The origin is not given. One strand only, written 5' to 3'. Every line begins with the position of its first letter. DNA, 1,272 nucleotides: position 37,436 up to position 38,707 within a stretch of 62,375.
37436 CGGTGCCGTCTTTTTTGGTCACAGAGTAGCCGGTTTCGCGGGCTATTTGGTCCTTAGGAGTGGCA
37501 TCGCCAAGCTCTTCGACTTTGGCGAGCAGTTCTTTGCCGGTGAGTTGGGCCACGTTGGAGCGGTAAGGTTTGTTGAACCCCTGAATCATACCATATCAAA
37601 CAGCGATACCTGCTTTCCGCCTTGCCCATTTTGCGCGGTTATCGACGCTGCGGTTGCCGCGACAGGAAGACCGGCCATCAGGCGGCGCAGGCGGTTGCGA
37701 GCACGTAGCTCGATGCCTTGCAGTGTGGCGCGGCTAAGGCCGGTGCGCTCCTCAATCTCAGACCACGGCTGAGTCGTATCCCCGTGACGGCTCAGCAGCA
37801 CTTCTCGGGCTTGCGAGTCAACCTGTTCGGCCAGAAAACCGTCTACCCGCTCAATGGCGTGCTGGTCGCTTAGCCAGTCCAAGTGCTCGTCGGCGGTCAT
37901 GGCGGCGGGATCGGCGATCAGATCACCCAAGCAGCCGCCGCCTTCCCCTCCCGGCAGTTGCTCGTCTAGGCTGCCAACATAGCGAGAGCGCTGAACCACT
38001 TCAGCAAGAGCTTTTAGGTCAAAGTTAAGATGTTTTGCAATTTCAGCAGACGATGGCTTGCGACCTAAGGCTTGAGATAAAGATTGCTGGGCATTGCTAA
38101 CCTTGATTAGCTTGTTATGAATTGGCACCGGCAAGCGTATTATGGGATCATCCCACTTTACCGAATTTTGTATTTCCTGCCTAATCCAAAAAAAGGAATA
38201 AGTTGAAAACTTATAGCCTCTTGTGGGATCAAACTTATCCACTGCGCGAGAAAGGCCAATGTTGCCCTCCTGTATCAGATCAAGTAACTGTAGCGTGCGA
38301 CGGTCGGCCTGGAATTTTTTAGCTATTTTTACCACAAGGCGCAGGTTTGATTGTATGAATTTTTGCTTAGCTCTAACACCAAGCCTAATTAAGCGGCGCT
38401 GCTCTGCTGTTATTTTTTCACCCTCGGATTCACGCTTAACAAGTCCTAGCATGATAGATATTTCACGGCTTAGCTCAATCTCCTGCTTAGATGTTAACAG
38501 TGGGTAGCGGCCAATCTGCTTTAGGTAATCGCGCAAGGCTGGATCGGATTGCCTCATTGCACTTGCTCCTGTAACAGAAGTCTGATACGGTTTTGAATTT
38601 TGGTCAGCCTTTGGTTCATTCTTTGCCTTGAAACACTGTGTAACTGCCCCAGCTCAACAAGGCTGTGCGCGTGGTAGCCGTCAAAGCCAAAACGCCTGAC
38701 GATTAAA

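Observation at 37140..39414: Transcription-takeover cassette: two tandem sigma-70 paralogues plus a cyAbrB-type regulator at the 3' end of the leftward operon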

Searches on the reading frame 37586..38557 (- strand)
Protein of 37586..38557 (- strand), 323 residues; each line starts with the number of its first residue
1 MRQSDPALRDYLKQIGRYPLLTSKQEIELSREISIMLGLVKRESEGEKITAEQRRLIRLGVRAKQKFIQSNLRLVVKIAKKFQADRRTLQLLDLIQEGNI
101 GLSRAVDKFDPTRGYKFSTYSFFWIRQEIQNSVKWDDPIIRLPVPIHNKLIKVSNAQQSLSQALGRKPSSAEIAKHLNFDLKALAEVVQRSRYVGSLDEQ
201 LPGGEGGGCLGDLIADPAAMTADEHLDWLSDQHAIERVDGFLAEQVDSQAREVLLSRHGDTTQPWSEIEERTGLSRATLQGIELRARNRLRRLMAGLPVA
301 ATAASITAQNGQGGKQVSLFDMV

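Call 3: search_protein_families(library=pfam, proteins=[window:37586-38557:-], max_evalue=0.1)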
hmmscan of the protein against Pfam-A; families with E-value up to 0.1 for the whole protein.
window:37586-38557:- (323 aa): 3 families
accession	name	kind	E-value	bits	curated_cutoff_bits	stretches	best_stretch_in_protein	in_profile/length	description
PF04542.20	Sigma70_r2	-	1.1e-17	64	24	1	68-133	2-65/71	Sigma-70 region 2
PF04539.22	Sigma70_r3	-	3e-13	50.1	25.3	1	149-225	2-77/78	Sigma-70 region 3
PF00140.25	Sigma70_r1_2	-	1.1e-09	38.6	22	1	7-33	2-28/34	Sigma-70 factor, region 1.2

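Call 4: search_protein_families(library=ncbifam, proteins=[window:37586-38557:-], max_evalue=0.1)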
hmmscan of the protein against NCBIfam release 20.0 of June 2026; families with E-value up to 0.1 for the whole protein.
window:37586-38557:- (323 aa): 47 families (the best 25 are shown)
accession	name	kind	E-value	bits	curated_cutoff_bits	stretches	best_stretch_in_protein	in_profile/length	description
TIGR02997.1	Sig70-cyanoRpoD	subfamily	5.5e-68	229.4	384.5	1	8-291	3-298/298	RNA polymerase sigma factor, RpoD/SigA family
NF004615.0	PRK05949.1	subfamily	5.9e-57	193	530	1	7-294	19-318/327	RNA polymerase sigma factor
NF005642.0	PRK07405.1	subfamily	6.5e-56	189.8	524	1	4-293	7-308/318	RNA polymerase sigma factor SigD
NF005785.0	PRK07598.1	equivalog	3.4e-53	181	554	1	51-292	164-400/415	RNA polymerase sigma factor SigC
NF005920.0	PRK07921.1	subfamily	2.9e-51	174.4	464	1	8-291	32-315/328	RNA polymerase sigma factor SigB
NF004561.0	PRK05901.1-3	equivalog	1.4e-50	173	582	1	5-244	238-478/537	RNA polymerase sigma factor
TIGR02394.1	rpoS_proteo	equivalog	5.4e-50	170.5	378.7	1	53-295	37-275/285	RNA polymerase sigma factor RpoS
NF004560.0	PRK05901.1-1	equivalog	6.7e-50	170.6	711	1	5-245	213-458/516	RNA polymerase sigma factor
NF005643.0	PRK07406.1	equivalog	5.6e-49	167.2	500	1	5-291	86-384/397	RNA polymerase sigma factor RpoD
NF004207.0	PRK05657.1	equivalog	3.2e-48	164.8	394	1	54-300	81-323/329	RNA polymerase sigma factor RpoS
NF004208.0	PRK05658.1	equivalog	1.9e-46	159.3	555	1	62-238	392-565/631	RNA polymerase sigma factor RpoD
TIGR02393.1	RpoD_Cterm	equivalog_domain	1.3e-45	155.9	354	1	63-292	1-226/238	RNA polymerase sigma factor RpoD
NF006666.0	PRK09210.1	equivalog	2.2e-43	149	572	1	5-291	99-357/370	RNA polymerase sigma factor RpoD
NF041931.2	MzaA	equivalog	2.1e-38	132.7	800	1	43-199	456-610/726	MZA anti-phage system associated sigma-70 family RNA polymerase sigma factor MzaA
NF004562.0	PRK05901.1-4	equivalog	4.9e-36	124.4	779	1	60-291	314-541/571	RNA polymerase sigma factor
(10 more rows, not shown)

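Call 6: search_protein_families(library=phrogs, proteins=[window:37586-38557:-], max_evalue=0.01)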
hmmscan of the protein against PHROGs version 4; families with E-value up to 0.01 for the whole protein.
window:37586-38557:- (323 aa): 3 families
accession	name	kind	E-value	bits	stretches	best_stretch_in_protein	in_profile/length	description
phrog_351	-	transcription regulation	9.5e-62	210.8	2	50-296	487-728/928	RNA polymerase sigma factor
phrog_21612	-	transcription regulation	4.3e-10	39.8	1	61-187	12-128/600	RNA polymerase sigma factor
phrog_36098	-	transcription regulation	0.0024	18.6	1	62-187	12-140/223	RNA polymerase sigma factor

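Call 9: search_dna_similar(query=window:37586-38557:-, collection=phages, mode=protein, max_rows=40, max_evalue=1e-10)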
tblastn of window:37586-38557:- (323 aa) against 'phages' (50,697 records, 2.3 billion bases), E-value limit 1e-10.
Records with a match: 61; places in all: 64; records where one place covers at least 80% of the query: 1.
Best place of each record, by identity: 60-80% 1; <60% 60.
By first word of the organism name: Bacteriophage 18; Synechococcus 17; Vibrio 7; Cyanophage 5; Klebsiella 4; Enterococcus 2; Acinetobacter 2; Microcystis 1; Staphylococcus 1; Salmonella 1; and 3 more.
By host as written in the record: - 25; Synechococcus sp. MW02 8; Synechococcus sp. CB0202 2; Synechococcus sp. CB0201 2; Synechococcus sp. WH7803 2; Klebsiella pneumoniae ST147-VIM1 2; Klebsiella pneumoniae ST13-OXA48 2; Synechococcus sp. CB0204 2; and 16 more.
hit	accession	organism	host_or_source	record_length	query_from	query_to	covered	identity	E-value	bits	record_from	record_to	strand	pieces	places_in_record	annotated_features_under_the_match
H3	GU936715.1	Synechococcus phage S-CBS3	Synechococcus sp. CB0202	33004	5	237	72%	43.3%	5e-45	169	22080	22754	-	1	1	rpsD4: group 2 RNA polymerase sigma factor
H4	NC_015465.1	Synechococcus phage S-CBS3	Synechococcus sp. CB0202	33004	5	237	72%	43.3%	5e-45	169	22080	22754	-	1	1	rpsD4: RNA polymerase sigma factor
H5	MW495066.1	Microcystis phage MaAM05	Microcystis sp. SG03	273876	4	283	87%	34.3%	3e-30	126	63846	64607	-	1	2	rpoD: RNA polymerase sigma factor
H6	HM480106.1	Synechococcus phage S-CBS1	Synechococcus sp. CB0201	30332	10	191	56%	49.5%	2e-43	164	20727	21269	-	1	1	rpsD4: group2 RNA polymerase sigma factor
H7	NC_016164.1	Synechococcus phage S-CBS1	Synechococcus sp. CB0201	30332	10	191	56%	49.5%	2e-43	164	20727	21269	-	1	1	rpsD4: RNA polymerase sigma factor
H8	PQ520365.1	Enterococcus phage IME_EF3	-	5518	4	254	78%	34.1%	1e-29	124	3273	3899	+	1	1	record has no annotation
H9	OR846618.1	Enterococcus phage Efs 1-1-1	Enterococcus faecalis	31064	4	254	78%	34.1%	1e-29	124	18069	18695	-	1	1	record has no annotation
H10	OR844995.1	Staphylococcus phage SA 1306 Kay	Staphylococcus aureus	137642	4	254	78%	33.7%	6e-28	120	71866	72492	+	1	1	record has no annotation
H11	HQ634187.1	Cyanophage KBS-S-2A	Synechococcus sp. WH7803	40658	1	191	59%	42.0%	4e-38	149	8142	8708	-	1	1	RNA polymerase sigma factor RpoD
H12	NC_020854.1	Cyanophage KBS-S-2A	Synechococcus sp. WH7803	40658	1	191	59%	42.0%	4e-38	149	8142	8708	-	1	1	RNA polymerase sigma factor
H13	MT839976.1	Bacteriophage sp.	human fecal samples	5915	4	192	59%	41.1%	2e-30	126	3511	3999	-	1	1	record has no annotation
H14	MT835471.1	Bacteriophage sp.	human fecal samples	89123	5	192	58%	39.4%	5e-30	125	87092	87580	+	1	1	record has no annotation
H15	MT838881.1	Bacteriophage sp.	human fecal samples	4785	5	189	57%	40.0%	2e-30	127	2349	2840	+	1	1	record has no annotation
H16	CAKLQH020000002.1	Acinetobacter phage MD-2021a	not known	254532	62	254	60%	37.6%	9e-29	122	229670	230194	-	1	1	rpoD: RNA polymerase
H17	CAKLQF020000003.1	Acinetobacter phage MD-2021a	not known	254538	62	254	60%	37.6%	9e-29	122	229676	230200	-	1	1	rpoD: RNA polymerase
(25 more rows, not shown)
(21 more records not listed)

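Call 11: get_annotated_region(hit=H4, flank=6000)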
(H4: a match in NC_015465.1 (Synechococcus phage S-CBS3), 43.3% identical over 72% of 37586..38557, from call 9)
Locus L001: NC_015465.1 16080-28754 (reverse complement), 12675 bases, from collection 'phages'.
description: Synechococcus phage S-CBS3, complete genome.
organism: Synechococcus phage S-CBS3 (NCBI taxid 753085)
taxonomy: Viruses; Duplodnaviria; Heunggongvirae; Uroviricota; Caudoviricetes
host: Synechococcus sp. CB0202; source: surface water in Chesapeake Bay stn. 804; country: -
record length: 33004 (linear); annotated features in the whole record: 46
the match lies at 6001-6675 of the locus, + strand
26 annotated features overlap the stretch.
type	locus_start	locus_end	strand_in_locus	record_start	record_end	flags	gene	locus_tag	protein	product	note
CDS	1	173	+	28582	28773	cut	-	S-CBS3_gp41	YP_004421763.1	hypothetical protein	-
CDS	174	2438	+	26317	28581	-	-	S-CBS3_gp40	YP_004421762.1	DNA methylase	-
CDS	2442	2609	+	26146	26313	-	-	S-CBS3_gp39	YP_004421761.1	hypothetical protein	-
CDS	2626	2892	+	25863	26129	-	-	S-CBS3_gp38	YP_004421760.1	hypothetical protein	-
CDS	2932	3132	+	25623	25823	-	-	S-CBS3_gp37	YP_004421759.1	hypothetical protein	-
CDS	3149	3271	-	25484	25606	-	-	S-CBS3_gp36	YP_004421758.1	hypothetical protein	-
CDS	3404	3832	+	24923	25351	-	-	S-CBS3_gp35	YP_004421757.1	hypothetical protein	-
CDS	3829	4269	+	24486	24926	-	-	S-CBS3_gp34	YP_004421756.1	RusA-like Holliday junction resolvase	-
CDS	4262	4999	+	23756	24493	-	-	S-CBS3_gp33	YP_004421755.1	hypothetical protein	-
CDS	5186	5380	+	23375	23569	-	-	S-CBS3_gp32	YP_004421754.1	hypothetical protein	-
CDS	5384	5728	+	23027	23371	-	ssb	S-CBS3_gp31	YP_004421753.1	single-strand binding protein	-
CDS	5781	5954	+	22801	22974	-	-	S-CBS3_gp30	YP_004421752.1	hypothetical protein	-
CDS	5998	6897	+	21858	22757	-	rpsD4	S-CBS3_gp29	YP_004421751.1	RNA polymerase sigma factor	-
CDS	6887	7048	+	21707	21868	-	-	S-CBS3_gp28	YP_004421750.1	hypothetical protein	-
CDS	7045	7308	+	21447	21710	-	-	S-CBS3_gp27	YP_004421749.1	hypothetical protein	-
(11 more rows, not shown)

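Call 12: get_annotated_region(hit=H7, flank=6000)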
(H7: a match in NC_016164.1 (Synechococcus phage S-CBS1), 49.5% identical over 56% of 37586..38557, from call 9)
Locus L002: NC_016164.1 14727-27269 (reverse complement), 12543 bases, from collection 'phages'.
description: Synechococcus phage S-CBS1, complete genome.
organism: Synechococcus phage S-CBS1 (NCBI taxid 909297)
taxonomy: Viruses; Duplodnaviria; Heunggongvirae; Uroviricota; Caudoviricetes
host: Synechococcus sp. CB0201; source: surface seawater; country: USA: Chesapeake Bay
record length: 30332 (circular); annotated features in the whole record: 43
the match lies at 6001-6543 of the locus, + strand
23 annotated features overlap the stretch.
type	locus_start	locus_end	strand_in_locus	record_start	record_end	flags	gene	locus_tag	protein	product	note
CDS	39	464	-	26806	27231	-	-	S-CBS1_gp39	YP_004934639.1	hypothetical protein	-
CDS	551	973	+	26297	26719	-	-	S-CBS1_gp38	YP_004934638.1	RusA-like Holliday junction resolvase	-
CDS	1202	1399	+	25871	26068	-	-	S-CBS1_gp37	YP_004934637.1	hypothetical protein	-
CDS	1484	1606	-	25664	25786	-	-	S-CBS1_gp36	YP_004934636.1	hypothetical protein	-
CDS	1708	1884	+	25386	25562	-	-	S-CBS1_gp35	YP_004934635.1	hypothetical protein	-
CDS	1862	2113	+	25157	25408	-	-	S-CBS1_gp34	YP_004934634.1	hypothetical protein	-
CDS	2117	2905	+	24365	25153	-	exo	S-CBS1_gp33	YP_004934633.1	exonuclease VIII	-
CDS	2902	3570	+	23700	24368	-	-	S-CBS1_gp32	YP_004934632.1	hypothetical protein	-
CDS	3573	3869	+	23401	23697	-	-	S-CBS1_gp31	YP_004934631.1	hypothetical protein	-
CDS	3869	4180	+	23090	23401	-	-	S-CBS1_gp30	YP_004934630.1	hypothetical protein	-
CDS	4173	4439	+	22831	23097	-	-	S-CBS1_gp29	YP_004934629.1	hypothetical protein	-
CDS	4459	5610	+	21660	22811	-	-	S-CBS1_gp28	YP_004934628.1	DNA repair exonuclease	-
CDS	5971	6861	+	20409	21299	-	rpsD4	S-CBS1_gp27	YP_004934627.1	RNA polymerase sigma factor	-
CDS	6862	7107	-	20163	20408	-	-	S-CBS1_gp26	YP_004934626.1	hypothetical protein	-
CDS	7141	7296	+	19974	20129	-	-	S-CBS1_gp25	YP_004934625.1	hypothetical protein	-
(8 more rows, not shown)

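Call 30: search_solved_structures(query=window:37586-38557:-, max_evalue=1e-20, show_alignments=1)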
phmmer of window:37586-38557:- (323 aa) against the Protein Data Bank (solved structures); distinct sequences matched with E-value up to 1e-20: 59.
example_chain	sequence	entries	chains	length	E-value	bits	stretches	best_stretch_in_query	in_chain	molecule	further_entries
7kif_F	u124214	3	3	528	1.5e-45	158.9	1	5-292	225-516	RNA polymerase sigma factor SigA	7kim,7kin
5uh5_F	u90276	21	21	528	1.5e-45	158.9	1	5-292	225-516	RNA polymerase sigma factor SigA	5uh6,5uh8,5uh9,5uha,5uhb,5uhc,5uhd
6bzo_F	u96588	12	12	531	1.6e-45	158.9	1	5-292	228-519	RNA polymerase sigma factor SigA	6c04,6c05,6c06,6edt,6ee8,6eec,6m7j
9e7v_F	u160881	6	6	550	1.7e-45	158.8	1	5-292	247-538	RNA polymerase sigma factor SigA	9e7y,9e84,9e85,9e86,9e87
5tw1_F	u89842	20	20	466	2.1e-45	158.5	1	5-292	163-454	RNA polymerase sigma factor SigA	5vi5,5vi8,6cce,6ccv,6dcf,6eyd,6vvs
8k60_F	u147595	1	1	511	2e-43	152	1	5-292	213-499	RNA polymerase principal sigma factor HrdB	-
7vpz_F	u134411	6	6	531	2.2e-43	151.9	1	5-292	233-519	RNA polymerase principal sigma factor HrdB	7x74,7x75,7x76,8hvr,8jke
8dy7_F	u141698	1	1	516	2.2e-43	151.9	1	5-292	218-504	RNA polymerase sigma factor SigA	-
8dy9_F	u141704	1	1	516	2.2e-43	151.9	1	5-292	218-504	RNA polymerase sigma factor SigA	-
7vpd_F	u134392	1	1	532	2.2e-43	151.9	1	5-292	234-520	RNA polymerase sigma factor SigA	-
9dvs_G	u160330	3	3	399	8.6e-39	136.8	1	5-291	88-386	RNA polymerase sigma factor SigA1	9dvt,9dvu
8h3v_G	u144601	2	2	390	9.1e-38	133.4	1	5-291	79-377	RNA polymerase sigma factor SigA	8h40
8gzg_F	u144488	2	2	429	4e-37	131.3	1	49-291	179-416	RNA polymerase sigma factor SigA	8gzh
7pp4_f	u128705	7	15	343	6.1e-37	130.7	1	7-291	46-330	RNA polymerase sigma factor SigB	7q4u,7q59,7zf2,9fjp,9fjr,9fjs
7f0r_F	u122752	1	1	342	2.9e-36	128.5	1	63-295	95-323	RNA polymerase sigma factor RpoS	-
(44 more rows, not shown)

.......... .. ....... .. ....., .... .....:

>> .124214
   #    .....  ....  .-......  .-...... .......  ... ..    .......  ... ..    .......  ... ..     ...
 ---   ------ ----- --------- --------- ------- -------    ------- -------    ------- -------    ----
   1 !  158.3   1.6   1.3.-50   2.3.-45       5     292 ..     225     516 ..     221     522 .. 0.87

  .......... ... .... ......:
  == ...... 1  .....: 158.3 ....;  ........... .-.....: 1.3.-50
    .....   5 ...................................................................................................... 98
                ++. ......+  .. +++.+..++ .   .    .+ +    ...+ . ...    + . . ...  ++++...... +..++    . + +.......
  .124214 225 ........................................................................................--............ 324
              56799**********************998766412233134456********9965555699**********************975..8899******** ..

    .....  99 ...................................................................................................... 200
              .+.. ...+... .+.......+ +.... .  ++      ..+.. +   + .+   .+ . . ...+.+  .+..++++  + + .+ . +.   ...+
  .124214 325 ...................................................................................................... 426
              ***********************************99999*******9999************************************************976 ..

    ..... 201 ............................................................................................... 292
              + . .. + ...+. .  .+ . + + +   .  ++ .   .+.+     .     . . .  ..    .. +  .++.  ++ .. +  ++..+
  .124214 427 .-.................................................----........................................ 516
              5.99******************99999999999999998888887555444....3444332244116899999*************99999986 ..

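Call 49: find_homologous_proteins(query=window:37586-38557:-)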
Query window:37586-38557:- (323 aa): 7999 proteins with E <= 0.001 among 8000 candidates; the best 120 are listed.
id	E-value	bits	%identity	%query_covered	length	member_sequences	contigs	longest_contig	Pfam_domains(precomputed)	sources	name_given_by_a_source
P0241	1.7e-183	627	89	100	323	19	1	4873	PF00140.26,PF04542.21,PF04539.23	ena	-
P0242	6.8e-176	602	87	100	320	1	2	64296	PF00140.26,PF04542.21,PF04539.23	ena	-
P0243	2.2e-174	597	84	100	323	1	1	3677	PF00140.26,PF04542.21,PF04539.23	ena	-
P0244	4.1e-173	593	85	100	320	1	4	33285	PF00140.26,PF04542.21,PF04539.23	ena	-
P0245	7.9e-172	588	86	100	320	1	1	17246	PF00140.26,PF04542.21,PF04539.23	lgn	-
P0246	6.1e-170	582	81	100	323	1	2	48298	PF00140.26,PF04542.21,PF04539.23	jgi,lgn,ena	jgi:RNA polymerase sigma factor (sigma-70 family)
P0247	3.6e-161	553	77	100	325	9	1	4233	PF00140.26,PF04542.21,PF04539.23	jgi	jgi:RNA polymerase primary sigma factor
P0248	5.2e-156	536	77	99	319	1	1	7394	PF04545.23,PF00140.26,PF04542.21,PF04539.23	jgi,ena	jgi:DNA-directed RNA polymerase sigma subunit (sigma70/sigma32)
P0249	1.3e-151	522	76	99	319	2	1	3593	PF00140.26,PF04542.21,PF04539.23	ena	-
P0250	3.1e-149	514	71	100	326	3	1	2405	PF00140.26,PF04542.21,PF04539.23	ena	-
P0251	1.9e-146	505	71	100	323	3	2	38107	PF00140.26,PF04542.21,PF04539.23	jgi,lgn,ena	jgi:RNA polymerase sigma factor (sigma-70 family)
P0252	7.6e-146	503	70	100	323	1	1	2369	PF00140.26,PF04542.21,PF04539.23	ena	-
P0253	3.0e-137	475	66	99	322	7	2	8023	PF00140.26,PF04542.21,PF04539.23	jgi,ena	jgi:RNA polymerase sigma factor (sigma-70 family)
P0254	1.2e-136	473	66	99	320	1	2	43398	PF00140.26,PF04542.21,PF04539.23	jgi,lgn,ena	jgi:RNA polymerase primary sigma factor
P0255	1.6e-136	472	67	99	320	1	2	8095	PF00140.26,PF04542.21,PF04539.23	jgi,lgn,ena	jgi:RNA polymerase primary sigma factor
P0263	1.0e-119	417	58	99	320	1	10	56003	PF00140.26,PF04542.21,PF04539.23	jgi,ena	jgi:RNA polymerase sigma factor (sigma-70 family)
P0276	1.5e-72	263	47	92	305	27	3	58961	PF00140.26,PF04542.21,PF04539.23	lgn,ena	-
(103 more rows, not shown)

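Call 75: find_encoding_contigs(protein=P0276, flank=10000, max_places=2)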
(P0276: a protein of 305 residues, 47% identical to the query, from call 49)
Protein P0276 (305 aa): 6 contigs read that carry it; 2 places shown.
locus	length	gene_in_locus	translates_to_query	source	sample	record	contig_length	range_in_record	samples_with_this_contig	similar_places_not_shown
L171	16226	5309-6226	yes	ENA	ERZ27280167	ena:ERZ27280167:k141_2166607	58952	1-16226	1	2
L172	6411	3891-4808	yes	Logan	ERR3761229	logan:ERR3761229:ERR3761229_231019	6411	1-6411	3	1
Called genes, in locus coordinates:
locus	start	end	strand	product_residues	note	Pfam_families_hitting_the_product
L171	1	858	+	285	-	?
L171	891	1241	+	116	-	-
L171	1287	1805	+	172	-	PF00805:Pentapeptide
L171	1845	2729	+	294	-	PF12684:DUF3799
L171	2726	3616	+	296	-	-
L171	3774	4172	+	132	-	PF00436:SSB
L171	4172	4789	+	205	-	-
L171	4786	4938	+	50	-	-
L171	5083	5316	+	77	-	PF22811:Zn_ribbon_NrdR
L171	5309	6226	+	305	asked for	PF00140:Sigma70_r1_2, PF04542:Sigma70_r2, PF04539:Sigma70_r3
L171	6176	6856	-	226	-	-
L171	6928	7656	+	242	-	PF02511:Thy1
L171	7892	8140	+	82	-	-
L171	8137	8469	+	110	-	-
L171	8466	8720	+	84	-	-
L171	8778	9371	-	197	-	PF22769:DCD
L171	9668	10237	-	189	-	-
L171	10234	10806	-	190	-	-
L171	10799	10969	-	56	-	-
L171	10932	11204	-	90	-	-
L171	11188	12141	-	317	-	-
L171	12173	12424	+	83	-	-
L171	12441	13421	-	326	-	-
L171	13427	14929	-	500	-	-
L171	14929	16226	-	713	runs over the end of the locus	PF24801:FNIII-A_GpJ, PF13550:Phage-tail_3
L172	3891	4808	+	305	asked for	PF00140:Sigma70_r1_2, PF04542:Sigma70_r2, PF04539:Sigma70_r3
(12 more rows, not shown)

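Call 79: find_encoding_contigs(protein=P0263, flank=10000, max_places=2)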
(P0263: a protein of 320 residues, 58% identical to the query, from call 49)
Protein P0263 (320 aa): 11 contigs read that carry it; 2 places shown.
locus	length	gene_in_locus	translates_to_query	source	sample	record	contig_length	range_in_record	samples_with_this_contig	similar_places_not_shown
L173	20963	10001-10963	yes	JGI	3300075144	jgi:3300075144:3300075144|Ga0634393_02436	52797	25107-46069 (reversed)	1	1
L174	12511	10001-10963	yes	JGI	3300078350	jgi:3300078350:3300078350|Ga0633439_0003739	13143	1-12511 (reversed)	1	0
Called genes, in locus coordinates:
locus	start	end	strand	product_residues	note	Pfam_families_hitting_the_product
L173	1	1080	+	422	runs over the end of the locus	PF00145:DNA_methylase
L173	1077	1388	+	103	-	-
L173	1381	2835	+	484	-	PF01555:N6_N4_Mtase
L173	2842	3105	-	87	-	-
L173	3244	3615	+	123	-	-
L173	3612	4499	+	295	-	PF12684:DUF3799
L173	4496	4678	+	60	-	-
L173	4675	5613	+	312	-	-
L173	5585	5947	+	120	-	-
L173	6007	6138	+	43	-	-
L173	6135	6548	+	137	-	PF00436:SSB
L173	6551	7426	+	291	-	-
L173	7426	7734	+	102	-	-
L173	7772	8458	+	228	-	-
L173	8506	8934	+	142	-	-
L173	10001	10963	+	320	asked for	PF00140:Sigma70_r1_2 (weak), PF04542:Sigma70_r2, PF04539:Sigma70_r3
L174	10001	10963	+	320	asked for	PF00140:Sigma70_r1_2 (weak), PF04542:Sigma70_r2, PF04539:Sigma70_r3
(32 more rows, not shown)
